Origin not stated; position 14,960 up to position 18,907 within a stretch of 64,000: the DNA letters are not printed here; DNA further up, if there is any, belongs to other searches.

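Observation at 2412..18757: Three tandem giant secreted proteins with dockerin-like C-termini in an actinobacterial-type genome, with no visible docking partner or conventional wall anchor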

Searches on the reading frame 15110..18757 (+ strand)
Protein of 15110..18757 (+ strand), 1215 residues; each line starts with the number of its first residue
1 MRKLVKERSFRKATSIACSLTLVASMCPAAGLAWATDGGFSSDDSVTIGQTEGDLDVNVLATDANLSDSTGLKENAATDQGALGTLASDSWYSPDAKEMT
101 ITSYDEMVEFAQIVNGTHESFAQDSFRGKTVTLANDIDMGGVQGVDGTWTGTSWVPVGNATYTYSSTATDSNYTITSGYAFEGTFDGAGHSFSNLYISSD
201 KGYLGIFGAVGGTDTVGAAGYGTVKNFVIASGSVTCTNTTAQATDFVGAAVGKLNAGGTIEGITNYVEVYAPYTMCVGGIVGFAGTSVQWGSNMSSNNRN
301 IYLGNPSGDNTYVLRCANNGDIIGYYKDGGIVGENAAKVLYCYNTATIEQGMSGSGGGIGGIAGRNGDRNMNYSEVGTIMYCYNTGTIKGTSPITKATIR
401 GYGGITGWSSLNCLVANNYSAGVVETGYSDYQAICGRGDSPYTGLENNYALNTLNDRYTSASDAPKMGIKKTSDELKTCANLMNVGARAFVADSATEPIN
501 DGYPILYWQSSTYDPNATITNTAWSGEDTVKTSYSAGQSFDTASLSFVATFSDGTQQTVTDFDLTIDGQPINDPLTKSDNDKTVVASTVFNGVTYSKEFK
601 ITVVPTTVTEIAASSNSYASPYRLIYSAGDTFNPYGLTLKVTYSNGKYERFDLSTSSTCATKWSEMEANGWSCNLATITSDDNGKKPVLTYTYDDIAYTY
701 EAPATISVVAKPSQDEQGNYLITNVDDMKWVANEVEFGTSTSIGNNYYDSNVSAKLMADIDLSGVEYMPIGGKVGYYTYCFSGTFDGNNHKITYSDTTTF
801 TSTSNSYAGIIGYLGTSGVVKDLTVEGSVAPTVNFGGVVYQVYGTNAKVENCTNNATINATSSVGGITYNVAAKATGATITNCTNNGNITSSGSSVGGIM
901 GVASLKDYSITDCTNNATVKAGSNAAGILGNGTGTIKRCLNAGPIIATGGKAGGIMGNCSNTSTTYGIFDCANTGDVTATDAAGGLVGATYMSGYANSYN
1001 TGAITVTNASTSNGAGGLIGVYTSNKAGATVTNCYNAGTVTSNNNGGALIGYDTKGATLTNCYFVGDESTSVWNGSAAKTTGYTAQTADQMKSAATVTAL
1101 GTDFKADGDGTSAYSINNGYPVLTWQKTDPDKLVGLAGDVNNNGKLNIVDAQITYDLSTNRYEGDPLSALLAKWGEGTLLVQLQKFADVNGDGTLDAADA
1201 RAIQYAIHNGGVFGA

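Call 6: search_protein_families(library=pfam, proteins=[window:15110-18757:+], max_evalue=0.1)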
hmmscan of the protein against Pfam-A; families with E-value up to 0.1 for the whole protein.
window:15110-18757:+ (1215 aa): 2 families
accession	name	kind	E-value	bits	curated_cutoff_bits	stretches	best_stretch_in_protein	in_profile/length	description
PF00404.24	Dockerin_1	-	6.8e-06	26.6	22.9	1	1137-1203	1-52/57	Dockerin type I domain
PF07523.18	Big_3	-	0.0021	18.7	21.2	1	531-568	5-41/68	Bacterial Ig-like domain (group 3)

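Call 10: find_encoding_contigs(protein=window:15110-18754:+, flank=10000, max_places=6)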
Protein window:15110-18754:+ (1215 aa): no gene with exactly this product is on record in the collection.

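Call 11: find_homologous_proteins(query=window:15110-18754:+, max_evalue=0.00001)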
Query window:15110-18754:+ (1215 aa): 177 proteins with E <= 0.00001 among 8000 candidates; the best 120 are listed.
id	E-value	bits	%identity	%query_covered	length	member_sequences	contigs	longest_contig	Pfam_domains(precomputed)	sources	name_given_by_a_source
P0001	0.0e+0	2683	100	100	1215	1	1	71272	PF00404.25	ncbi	-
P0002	0.0e+0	2186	82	95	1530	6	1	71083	-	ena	-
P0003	6.9e-254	864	41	90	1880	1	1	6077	PF07523.19,PF07581.18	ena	-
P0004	1.4e-249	849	43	87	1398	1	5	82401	PF07581.18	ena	-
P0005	3.0e-132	461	52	43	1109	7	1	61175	-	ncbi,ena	-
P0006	3.4e-128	447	36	82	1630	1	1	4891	PF07523.19,PF18998.7,PF07581.18,PF07550.18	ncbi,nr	ncbi:MAG: DUF1533 domain-containing protein, partial [Clostridiaceae bacterium]|nr:DUF1533 domain-co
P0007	2.7e-127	444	34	87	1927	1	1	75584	-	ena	-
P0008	1.4e-126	442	50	41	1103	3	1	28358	-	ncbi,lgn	-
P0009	7.0e-119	417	36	86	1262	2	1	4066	-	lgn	-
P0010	3.9e-118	414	36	79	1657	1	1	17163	PF07679.23,PF07523.19,PF13927.13,PF02012.27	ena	-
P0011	1.9e-109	385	33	85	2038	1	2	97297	PF07523.19,PF18998.7,PF07581.18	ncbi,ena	-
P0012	2.1e-101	359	32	68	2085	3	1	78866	PF07523.19,PF07581.18,PF07550.18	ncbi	-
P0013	2.4e-101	358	34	90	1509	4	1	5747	PF07523.19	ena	-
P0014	3.0e-71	259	41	36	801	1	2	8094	PF07523.19,PF00395.26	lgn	-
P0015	1.4e-70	257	30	66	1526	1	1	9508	PF07523.19,PF07581.18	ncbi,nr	ncbi:MAG: bacterial Ig-like domain-containing protein, partial [Oscillospiraceae bacterium]|nr:bacte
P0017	8.1e-66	241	29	87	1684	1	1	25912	PF07523.19,PF07581.18,PF05345.19,PF00041.28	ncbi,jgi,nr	ncbi:MAG: putative Ig domain-containing protein [Clostridiales Family XIII bacterium]|jgi:hypothetic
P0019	3.0e-64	236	30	69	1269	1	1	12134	PF07523.19,PF07581.18,PF07550.18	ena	-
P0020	9.4e-61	224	29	66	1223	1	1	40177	PF09479.17,PF07523.19,PF07581.18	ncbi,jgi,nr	ncbi:MAG: InlB B-repeat-containing protein [Clostridiales Family XIII bacterium]|jgi:hypothetical pr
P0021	7.4e-60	221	33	27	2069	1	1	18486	PF07581.18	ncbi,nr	ncbi:MAG: hypothetical protein LUG52_09445 [Clostridia bacterium]|nr:hypothetical protein [Clostridi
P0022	2.0e-58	216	32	19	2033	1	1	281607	PF07523.19,PF07581.18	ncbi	-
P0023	1.7e-55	207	26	85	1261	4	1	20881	PF13715.13,PF07581.18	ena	-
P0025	1.2e-53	200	35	35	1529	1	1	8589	PF07581.18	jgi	jgi:hypothetical protein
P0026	1.2e-52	197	34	28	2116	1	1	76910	PF07581.18,PF00395.26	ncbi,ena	-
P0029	1.4e-47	180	32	26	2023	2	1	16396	PF18998.7,PF07581.18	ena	-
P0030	2.7e-47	179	30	29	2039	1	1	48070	PF07581.18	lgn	-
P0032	5.5e-44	169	35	35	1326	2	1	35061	PF00404.25,PF07581.18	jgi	jgi:hypothetical protein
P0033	1.5e-43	167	32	36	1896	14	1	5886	PF07538.17,PF18655.8,PF00963.25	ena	-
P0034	1.3e-42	164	39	35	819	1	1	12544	PF07581.18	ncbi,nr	ncbi:MAG: hypothetical protein Q4C25_04090 [Bacillota bacterium]|nr:hypothetical protein [Bacillota 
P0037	1.2e-39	154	28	31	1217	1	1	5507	PF07581.18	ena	-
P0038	3.3e-39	153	32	30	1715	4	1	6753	PF07581.18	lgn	-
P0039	7.7e-39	151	32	45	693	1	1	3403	PF07523.19,PF07581.18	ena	-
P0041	6.2e-38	148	38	19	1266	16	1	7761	PF07581.18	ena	-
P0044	6.9e-36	142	30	29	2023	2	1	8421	PF07581.18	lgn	-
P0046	1.4e-35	141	37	19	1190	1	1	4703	PF07581.18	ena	-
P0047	3.3e-35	139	32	22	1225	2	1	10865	PF13715.13,PF08308.18,PF07581.18,PF13620.13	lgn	-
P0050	8.1e-35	138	31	29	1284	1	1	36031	PF18998.7,PF07581.18,PF00395.26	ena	-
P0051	9.8e-34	135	27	28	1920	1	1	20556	PF07523.19,PF07581.18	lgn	-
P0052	2.0e-33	134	33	19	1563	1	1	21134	PF18676.7,PF07581.18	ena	-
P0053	2.5e-33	133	34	18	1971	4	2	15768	PF07581.18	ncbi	-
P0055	1.8e-32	130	32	26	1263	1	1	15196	PF18998.7,PF07581.18,PF00395.26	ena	-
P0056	2.9e-32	130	31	30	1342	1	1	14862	PF18998.7,PF07581.18,PF00395.26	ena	-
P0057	5.9e-32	129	31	27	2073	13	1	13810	PF00404.25,PF07581.18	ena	-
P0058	6.3e-32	129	32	23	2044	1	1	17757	PF07581.18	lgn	-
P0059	1.5e-31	127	31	26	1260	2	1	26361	PF18998.7,PF07581.18,PF00395.26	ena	-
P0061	3.3e-29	120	34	26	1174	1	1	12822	PF12733.14,PF07581.18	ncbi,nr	ncbi:MAG: cadherin-like beta sandwich domain-containing protein, partial [Clostridiales bacterium]|n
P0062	7.7e-29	118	31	29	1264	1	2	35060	PF18998.7,PF07581.18,PF00395.26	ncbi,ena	-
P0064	5.0e-28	116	33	30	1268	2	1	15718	PF18998.7,PF07581.18,PF00395.26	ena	-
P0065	5.6e-28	115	26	28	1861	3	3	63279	PF07523.19,PF07581.18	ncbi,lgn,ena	-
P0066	9.3e-28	115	31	31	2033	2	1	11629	PF07581.18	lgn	-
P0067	1.0e-27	115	27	25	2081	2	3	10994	PF07581.18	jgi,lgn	jgi:hypothetical protein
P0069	2.4e-27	113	32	30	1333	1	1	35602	PF18998.7,PF07581.18,PF00395.26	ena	-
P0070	3.0e-27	113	31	18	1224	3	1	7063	PF07581.18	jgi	-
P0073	2.0e-26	110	28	30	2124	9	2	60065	PF07581.18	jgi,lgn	jgi:hypothetical protein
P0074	2.0e-26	110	30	28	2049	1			PF07581.18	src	-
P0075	8.7e-26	108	32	23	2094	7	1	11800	PF07581.18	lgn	-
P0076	7.6e-25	105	28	29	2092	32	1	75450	PF07581.18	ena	-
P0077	1.2e-24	104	26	28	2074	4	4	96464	PF07581.18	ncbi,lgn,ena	-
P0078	1.2e-24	104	33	17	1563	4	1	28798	PF07581.18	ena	-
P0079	2.1e-24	104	30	32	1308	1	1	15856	PF18998.7,PF07581.18,PF00395.26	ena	-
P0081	4.1e-24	103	31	35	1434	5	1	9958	PF07581.18,PF00395.26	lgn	-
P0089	2.1e-22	97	30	29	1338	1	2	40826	PF18998.7,PF07581.18,PF00395.26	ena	-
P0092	3.5e-22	96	30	26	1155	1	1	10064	PF07581.18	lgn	-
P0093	6.3e-22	95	29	22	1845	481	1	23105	PF07581.18,PF14478.13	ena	-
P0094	9.3e-22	95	30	31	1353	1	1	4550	PF18998.7,PF07581.18,PF00395.26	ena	-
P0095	1.9e-21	94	28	32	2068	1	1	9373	PF07581.18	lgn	-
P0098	1.7e-20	91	30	27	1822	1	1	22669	PF09479.17,PF16640.12,PF07581.18,PF00395.26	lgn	-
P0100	2.2e-20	90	28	30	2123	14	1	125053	PF07581.18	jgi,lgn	jgi:hypothetical protein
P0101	6.7e-20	89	33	27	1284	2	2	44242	PF18998.7,PF07581.18,PF00395.26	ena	-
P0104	1.8e-19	87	28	24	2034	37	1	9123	PF07581.18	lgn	-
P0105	2.2e-19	87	24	32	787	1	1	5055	PF07581.18,PF02368.25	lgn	-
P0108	4.4e-19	86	23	85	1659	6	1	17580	PF07581.18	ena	-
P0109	1.2e-18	85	29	34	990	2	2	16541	PF07581.18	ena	-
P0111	8.5e-18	82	30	28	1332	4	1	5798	PF07581.18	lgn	-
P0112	1.4e-16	78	30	16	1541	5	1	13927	PF09479.17,PF00404.25,PF07581.18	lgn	-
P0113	1.6e-16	78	30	30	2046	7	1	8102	PF07581.18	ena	-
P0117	4.4e-16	76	33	26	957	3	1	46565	PF09479.17,PF18998.7,PF07581.18,PF00395.26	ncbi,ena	-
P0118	4.5e-16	76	31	31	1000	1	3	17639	PF13149.13,PF07581.18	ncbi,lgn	-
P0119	4.8e-16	76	29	33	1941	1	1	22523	PF18998.7,PF07581.18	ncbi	-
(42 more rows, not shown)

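Call 12: find_encoding_contigs(protein=P0001, flank=10000, max_places=4)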
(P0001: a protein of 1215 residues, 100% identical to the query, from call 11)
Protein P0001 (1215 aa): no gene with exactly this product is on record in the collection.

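Call 13: list_cluster_members(proteins=[P0001, P0002, P0005, P0008])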
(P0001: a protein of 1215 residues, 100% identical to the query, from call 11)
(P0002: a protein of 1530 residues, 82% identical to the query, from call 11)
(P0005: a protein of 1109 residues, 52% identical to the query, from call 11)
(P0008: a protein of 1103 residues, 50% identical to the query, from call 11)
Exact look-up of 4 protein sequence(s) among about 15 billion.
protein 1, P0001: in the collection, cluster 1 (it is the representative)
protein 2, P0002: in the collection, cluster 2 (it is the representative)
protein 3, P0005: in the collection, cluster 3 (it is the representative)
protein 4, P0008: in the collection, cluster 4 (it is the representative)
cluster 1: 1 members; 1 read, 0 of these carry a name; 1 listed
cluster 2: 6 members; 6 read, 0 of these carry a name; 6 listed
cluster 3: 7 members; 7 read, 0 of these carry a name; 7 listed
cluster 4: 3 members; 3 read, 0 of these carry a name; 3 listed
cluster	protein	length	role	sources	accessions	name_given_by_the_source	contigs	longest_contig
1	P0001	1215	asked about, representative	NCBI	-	-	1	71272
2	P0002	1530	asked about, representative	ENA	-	-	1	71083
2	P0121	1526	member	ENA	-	-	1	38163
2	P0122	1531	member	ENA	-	-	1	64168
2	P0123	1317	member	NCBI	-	-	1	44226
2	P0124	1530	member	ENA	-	-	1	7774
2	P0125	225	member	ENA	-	-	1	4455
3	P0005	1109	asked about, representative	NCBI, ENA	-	-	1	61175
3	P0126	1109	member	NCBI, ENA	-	-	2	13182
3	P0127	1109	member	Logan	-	-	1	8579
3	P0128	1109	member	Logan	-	-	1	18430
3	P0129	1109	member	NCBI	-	-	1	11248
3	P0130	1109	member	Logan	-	-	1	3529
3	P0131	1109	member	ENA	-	-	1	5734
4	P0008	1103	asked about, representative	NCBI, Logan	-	-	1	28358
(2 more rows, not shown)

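Call 34: search_solved_structures(query=P0033, max_evalue=0.01, show_alignments=5)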
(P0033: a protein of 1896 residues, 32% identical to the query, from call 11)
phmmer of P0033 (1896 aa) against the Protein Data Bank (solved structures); distinct sequences matched with E-value up to 0.01: 1.
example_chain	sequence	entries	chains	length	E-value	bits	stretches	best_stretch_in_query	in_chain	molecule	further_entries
2xdh_A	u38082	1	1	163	0.00043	21.1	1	36-133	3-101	COHESIN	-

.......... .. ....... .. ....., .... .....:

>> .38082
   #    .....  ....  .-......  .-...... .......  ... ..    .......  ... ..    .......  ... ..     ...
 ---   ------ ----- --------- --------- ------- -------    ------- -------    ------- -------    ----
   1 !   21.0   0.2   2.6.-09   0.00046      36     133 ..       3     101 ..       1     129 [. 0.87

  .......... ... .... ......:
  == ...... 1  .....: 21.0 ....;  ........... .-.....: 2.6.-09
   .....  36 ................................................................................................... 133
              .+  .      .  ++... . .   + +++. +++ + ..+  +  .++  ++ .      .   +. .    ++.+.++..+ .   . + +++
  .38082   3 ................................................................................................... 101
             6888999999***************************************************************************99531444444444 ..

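Call 35: find_encoding_contigs(protein=P0004, flank=10000, max_places=3)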
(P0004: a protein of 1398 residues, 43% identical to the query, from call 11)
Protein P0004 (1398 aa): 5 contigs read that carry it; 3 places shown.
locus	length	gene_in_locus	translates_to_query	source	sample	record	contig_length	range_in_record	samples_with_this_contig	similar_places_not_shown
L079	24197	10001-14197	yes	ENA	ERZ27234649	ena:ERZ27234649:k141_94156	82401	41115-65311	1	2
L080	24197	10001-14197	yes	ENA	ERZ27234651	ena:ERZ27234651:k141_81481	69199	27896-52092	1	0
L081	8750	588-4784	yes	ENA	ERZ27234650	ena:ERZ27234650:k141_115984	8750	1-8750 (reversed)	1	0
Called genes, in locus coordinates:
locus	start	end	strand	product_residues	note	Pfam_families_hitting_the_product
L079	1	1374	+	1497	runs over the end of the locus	PF13855:LRR_8 (faint), PF13306:LRR_5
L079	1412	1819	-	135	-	-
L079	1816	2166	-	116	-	PF22513:FitA-like_RHH (weak)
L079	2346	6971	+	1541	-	-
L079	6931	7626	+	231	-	-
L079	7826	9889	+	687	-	-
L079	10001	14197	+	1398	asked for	PF07581:Glug (faint)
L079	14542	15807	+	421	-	PF13173:AAA_14, PF13635:DUF4143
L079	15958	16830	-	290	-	PF08843:AbiEii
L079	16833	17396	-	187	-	-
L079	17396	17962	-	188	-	-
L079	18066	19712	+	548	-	PF13306:LRR_5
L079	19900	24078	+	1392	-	PF00404:Dockerin_1 (weak)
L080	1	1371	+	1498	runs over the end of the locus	PF13855:LRR_8 (faint), PF13306:LRR_5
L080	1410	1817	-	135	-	-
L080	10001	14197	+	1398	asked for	PF07581:Glug (faint)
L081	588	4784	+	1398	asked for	PF07581:Glug (faint)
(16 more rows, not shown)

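Call 36: find_encoding_contigs(protein=P0002, flank=10000, max_places=3)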
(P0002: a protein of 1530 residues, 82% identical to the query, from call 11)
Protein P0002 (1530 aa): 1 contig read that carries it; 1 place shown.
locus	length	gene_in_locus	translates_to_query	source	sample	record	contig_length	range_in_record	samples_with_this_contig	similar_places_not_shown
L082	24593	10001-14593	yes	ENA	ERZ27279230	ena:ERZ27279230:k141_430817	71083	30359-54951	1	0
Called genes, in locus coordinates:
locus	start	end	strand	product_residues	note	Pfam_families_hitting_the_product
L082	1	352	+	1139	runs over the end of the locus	PF09479:Flg_new (faint)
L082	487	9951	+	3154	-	PF00082:Peptidase_S8, PF17802:SpaA (faint), PF13620:CarboxypepD_reg (weak), PF07581:Glug (faint)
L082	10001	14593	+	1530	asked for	-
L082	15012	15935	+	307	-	-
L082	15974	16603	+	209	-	-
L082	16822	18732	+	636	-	PF01943:Polysacc_synt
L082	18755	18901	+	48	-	-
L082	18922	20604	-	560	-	PF02065:Melibiase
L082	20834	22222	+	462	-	-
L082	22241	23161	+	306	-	PF04536:TPM_phosphatase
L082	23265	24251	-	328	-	PF00389:2-Hacid_dh, PF02826:2-Hacid_dh_C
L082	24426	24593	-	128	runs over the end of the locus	PF01934:HepT-like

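Call 86: search_protein_families(library=pfam, proteins=[P0004, L079:2346-6968:+], max_evalue=0.05)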
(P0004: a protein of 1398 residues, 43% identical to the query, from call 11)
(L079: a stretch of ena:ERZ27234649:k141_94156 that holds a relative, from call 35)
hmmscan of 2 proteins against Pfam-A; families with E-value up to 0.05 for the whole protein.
P0004 (1398 aa): 4 families
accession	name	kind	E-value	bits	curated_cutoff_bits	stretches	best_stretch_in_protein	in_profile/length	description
PF07581.17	Glug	-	1.8e-20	72.3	20.5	3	851-875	2-28/28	The GLUG motif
PF07523.18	Big_3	-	3.7e-05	24.3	21.2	1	528-597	2-68/68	Bacterial Ig-like domain (group 3)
PF00404.24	Dockerin_1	-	0.0013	19.3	22.9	1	1321-1383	2-49/57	Dockerin type I domain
PF18788.6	DarA_N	-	0.0031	17.8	27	0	544-594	49-98/122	Defence against restriction A N-terminal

L079:2346-6968:+ (1541 aa): 0 families
